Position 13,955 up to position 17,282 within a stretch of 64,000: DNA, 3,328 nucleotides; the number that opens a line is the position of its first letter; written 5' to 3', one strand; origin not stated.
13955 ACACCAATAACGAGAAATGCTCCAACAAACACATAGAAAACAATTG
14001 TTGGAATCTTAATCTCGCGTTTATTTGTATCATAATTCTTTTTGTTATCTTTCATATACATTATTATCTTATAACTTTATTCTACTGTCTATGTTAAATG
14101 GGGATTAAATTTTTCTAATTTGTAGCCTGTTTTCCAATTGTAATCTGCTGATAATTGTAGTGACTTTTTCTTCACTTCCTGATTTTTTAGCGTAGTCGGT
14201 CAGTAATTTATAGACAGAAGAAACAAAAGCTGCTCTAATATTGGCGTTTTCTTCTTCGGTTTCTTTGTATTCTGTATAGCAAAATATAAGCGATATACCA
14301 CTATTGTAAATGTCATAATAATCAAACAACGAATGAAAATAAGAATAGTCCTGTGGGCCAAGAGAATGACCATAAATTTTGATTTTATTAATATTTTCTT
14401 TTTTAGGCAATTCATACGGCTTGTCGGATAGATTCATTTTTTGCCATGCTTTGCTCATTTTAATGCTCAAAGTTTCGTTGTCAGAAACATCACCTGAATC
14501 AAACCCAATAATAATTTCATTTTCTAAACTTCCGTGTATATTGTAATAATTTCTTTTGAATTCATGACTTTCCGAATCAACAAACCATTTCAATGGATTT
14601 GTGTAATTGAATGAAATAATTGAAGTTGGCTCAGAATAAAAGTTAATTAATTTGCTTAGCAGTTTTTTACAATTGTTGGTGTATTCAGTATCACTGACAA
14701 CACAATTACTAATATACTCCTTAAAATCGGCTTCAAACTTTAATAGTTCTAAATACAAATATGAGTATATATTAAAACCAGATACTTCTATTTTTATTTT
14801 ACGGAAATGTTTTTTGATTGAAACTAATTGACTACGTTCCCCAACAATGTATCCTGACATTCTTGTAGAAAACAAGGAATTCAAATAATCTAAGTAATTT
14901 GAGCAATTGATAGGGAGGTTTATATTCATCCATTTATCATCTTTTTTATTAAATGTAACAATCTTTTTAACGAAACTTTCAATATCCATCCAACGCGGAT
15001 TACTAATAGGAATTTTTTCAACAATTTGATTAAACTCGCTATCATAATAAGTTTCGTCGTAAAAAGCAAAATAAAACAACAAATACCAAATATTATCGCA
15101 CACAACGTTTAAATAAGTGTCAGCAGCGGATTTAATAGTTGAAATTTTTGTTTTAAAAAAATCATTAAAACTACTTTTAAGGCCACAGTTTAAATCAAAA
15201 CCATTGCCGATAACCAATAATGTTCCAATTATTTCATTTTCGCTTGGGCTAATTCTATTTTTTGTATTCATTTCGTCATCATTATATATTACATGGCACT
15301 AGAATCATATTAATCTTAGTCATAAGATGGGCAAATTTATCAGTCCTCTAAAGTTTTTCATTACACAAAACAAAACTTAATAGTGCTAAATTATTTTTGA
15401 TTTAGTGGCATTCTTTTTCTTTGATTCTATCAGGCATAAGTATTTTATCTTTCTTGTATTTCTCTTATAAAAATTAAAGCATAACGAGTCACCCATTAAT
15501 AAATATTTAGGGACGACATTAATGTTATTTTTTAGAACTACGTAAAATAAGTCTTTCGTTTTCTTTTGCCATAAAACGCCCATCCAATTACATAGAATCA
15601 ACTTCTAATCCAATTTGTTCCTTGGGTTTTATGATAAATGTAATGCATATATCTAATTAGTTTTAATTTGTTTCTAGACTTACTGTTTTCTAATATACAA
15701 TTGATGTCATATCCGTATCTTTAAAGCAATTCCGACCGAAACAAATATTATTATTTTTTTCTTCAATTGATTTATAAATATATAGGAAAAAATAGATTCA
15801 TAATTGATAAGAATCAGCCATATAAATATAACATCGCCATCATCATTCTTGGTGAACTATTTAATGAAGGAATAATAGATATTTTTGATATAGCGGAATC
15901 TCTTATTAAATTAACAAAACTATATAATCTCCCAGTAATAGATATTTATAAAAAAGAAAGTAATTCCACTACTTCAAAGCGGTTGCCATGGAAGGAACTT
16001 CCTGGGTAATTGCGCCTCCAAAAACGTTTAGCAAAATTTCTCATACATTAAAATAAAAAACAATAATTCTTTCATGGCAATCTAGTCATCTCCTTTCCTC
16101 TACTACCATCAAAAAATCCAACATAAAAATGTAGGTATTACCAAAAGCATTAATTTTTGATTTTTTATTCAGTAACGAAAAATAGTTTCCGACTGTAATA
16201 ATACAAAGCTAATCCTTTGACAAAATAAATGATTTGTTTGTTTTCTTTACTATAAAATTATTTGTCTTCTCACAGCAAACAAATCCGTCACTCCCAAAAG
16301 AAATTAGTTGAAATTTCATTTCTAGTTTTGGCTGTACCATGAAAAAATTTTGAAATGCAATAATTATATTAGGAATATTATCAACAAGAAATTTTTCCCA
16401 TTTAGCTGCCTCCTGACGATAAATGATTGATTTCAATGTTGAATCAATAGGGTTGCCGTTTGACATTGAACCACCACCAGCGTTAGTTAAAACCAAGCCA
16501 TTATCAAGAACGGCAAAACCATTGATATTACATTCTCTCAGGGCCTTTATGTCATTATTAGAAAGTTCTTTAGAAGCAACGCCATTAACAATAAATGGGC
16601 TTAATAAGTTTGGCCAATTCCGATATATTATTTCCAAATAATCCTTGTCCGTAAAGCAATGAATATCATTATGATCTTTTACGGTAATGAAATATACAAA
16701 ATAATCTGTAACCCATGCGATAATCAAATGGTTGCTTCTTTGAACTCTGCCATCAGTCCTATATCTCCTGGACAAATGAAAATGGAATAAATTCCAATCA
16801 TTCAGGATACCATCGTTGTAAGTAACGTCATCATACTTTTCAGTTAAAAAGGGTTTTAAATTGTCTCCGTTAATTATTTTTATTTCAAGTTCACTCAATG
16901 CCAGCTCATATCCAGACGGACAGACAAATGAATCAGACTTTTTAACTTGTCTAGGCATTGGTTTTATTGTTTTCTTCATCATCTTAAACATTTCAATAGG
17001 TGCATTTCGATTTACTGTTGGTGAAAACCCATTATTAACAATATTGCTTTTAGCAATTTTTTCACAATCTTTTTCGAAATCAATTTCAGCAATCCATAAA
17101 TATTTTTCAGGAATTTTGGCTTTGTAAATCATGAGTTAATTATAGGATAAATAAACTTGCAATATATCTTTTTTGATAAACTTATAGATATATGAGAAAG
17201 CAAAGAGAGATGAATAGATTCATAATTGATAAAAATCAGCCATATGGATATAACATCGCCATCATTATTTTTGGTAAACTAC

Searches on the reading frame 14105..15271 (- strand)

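Call 24: search_protein_families(library=padloc, proteins=[window:14105-15271:-], max_evalue=0.001)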
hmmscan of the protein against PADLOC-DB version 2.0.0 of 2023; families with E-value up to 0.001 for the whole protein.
window:14105-15271:- (388 aa): 1 family
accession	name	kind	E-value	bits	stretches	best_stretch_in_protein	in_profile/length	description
PDLC02345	AbiH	-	1.3e-06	26.2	1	18-265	3-216/343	AbiH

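Call 25: search_protein_families(library=pfam, proteins=[window:14105-15271:-], max_evalue=0.001)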
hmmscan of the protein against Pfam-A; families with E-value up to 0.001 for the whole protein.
window:14105-15271:- (388 aa): 1 family
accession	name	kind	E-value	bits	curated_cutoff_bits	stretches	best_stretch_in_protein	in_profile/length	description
PF14253.11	AbiH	-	5.6e-19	69.7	30.9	1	18-319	1-249/260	Bacteriophage abortive infection AbiH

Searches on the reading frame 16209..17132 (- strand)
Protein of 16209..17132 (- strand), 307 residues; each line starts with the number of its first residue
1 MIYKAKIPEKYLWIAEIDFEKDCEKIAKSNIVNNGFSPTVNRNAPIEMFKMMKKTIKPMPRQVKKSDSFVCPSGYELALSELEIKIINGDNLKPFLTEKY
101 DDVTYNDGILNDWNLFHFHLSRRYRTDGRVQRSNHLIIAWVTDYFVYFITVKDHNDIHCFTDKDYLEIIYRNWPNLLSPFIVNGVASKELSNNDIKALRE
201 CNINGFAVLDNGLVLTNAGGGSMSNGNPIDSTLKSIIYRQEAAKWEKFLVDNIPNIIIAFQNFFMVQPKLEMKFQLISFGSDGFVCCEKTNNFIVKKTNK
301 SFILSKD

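Call 24: search_protein_families(library=padloc, proteins=[window:16209-17132:-], max_evalue=0.001)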
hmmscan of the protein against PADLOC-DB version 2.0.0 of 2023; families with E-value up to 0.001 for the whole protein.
window:16209-17132:- (307 aa): 2 families
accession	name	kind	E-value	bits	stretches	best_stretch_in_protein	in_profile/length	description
PDLC04066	PD-T4-7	-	6.2e-32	108.9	1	17-297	8-301/337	-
PDLC04065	PD-T4-7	-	1.3e-22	78.9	1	18-296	2-315/333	-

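Call 25: search_protein_families(library=pfam, proteins=[window:16209-17132:-], max_evalue=0.001)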
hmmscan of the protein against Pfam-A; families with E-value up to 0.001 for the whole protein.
window:16209-17132:- (307 aa): 0 families
